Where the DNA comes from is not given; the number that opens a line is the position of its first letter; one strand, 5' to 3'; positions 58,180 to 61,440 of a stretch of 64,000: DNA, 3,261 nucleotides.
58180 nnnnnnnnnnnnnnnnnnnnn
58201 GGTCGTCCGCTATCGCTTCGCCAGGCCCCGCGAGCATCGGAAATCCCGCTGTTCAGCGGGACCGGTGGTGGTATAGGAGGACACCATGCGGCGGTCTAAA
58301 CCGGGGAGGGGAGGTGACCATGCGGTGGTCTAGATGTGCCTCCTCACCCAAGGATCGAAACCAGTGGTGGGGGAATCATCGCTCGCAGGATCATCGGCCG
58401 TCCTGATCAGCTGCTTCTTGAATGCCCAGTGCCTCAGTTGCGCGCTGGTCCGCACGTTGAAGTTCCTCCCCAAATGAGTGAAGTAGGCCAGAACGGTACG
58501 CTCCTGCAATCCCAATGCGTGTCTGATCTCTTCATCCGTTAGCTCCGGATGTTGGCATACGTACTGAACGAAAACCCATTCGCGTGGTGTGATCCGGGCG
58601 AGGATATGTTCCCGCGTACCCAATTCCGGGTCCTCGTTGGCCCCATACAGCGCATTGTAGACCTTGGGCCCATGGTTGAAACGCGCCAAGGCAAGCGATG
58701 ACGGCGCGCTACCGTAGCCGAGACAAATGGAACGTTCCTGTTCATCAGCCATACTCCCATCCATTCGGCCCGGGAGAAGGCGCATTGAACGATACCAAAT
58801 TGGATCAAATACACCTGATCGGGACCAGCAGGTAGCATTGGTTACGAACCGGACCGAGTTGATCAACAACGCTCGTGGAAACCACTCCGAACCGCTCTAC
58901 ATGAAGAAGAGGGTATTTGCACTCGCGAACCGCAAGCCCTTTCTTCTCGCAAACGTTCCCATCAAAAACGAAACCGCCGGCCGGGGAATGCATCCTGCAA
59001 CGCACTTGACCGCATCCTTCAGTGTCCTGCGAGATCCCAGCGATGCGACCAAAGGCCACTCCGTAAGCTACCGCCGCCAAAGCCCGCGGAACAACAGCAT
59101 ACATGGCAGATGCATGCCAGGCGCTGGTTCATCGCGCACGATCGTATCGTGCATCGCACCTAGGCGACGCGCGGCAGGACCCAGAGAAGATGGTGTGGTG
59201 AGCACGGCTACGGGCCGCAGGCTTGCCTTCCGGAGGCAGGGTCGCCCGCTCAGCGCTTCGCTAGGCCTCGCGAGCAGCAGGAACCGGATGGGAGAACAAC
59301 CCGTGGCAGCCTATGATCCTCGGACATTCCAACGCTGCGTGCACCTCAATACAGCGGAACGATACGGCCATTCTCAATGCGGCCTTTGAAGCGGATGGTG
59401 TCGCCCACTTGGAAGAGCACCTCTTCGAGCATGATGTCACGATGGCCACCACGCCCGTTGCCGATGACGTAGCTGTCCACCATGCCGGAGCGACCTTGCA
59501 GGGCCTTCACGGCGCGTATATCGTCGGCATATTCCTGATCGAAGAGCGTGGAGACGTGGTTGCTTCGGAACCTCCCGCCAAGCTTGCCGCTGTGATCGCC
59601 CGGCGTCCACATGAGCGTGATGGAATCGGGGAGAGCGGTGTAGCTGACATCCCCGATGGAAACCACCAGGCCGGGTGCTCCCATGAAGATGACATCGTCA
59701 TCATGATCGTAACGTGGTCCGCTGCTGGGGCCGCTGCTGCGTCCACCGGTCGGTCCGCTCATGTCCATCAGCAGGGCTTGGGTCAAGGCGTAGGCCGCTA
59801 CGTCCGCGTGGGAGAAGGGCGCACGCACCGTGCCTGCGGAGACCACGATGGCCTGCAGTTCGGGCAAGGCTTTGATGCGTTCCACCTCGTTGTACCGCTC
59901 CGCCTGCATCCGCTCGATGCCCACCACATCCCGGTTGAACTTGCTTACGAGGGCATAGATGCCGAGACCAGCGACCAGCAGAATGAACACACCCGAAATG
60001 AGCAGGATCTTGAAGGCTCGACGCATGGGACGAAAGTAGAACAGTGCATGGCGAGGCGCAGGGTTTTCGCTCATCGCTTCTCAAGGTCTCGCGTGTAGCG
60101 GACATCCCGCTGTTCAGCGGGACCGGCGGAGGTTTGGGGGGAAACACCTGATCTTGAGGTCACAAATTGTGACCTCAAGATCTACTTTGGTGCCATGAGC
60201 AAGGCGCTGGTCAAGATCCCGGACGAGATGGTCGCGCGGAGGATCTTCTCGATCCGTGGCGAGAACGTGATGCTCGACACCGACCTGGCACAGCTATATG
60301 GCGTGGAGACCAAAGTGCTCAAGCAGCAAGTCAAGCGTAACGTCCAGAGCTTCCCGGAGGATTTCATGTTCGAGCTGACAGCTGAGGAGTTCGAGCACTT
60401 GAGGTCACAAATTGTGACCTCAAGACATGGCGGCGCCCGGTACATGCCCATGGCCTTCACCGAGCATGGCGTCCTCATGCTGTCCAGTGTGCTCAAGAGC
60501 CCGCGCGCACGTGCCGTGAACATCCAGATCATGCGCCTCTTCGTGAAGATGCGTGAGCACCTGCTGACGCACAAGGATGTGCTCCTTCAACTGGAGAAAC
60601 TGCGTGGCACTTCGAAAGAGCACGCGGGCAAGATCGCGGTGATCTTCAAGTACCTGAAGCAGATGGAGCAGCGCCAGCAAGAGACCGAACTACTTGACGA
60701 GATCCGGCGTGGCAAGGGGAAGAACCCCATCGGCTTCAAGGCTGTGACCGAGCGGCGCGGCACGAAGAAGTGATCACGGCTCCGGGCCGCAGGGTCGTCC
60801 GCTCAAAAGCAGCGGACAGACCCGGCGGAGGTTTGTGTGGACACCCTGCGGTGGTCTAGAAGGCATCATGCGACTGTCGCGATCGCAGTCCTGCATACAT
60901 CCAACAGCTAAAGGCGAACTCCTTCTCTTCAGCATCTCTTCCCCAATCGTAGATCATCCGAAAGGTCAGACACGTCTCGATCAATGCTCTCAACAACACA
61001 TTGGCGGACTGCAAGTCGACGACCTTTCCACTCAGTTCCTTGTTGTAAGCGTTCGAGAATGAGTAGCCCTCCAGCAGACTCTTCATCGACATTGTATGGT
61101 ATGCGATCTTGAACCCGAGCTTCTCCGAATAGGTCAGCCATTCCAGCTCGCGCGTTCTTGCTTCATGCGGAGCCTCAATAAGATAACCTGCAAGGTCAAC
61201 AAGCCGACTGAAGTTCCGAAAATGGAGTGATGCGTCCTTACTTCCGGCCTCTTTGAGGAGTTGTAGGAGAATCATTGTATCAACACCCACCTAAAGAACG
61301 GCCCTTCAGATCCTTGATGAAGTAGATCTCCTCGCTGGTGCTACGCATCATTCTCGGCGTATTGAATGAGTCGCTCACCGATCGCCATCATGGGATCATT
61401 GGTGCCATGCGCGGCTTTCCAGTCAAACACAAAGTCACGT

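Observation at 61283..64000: Five same-orientation copies of the carB 3' end, each followed by a different ORF: a cassette array built on a housekeeping-gene terminus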

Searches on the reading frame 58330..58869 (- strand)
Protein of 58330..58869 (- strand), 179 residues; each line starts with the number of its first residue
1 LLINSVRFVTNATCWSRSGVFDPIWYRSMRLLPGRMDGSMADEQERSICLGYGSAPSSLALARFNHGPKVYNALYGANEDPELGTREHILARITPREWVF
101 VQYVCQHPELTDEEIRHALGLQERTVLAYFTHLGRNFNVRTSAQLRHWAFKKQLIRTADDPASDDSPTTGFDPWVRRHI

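Call 7: search_protein_families(library=pfam, proteins=[window:58330-58869:-], max_evalue=0.1)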
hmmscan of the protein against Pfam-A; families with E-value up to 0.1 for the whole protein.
window:58330-58869:- (179 aa): 1 family
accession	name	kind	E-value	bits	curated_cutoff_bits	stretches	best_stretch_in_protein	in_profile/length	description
PF00196.25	GerE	-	0.015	15.3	23.5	1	94-149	4-57/57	Bacterial regulatory proteins, luxR family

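Call 8: search_protein_families(library=padloc, proteins=[window:58330-58869:-], max_evalue=0.1)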
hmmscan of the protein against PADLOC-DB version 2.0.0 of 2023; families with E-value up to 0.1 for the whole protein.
window:58330-58869:- (179 aa): 1 family
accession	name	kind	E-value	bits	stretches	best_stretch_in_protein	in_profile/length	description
PDLC01851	CARF3--CARF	-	0.018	12.4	1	86-137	203-252/279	-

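Call 28: search_protein_families(library=ncbifam, proteins=[window:58330-58869:-], max_evalue=1)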
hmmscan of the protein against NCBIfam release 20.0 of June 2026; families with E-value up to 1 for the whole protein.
window:58330-58869:- (179 aa): 2 families
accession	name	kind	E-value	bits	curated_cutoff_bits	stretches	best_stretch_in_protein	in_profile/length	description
NF041830.1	RR_TF_ErdR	exception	0.0081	15.9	390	1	89-144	147-200/213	response regulator transcription factor ErdR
NF052445.1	RespRegMctR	equivalog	0.25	10.7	300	1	91-154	143-204/205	two-component system response regulator MctR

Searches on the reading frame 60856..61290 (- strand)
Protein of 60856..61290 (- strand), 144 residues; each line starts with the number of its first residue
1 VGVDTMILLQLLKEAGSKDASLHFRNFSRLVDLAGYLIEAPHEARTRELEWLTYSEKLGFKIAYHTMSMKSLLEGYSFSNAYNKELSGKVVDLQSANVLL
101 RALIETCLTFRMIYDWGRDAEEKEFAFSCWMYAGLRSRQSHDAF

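Call 7: search_protein_families(library=pfam, proteins=[window:60856-61290:-], max_evalue=0.1)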
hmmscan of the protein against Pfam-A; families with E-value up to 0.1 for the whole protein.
window:60856-61290:- (144 aa): 0 families

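Call 8: search_protein_families(library=padloc, proteins=[window:60856-61290:-], max_evalue=0.1)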
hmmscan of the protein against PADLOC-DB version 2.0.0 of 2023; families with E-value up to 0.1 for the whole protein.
window:60856-61290:- (144 aa): 0 families

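Call 28: search_protein_families(library=ncbifam, proteins=[window:60856-61290:-], max_evalue=1)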
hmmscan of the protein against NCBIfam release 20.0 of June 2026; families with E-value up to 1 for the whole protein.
window:60856-61290:- (144 aa): 0 families
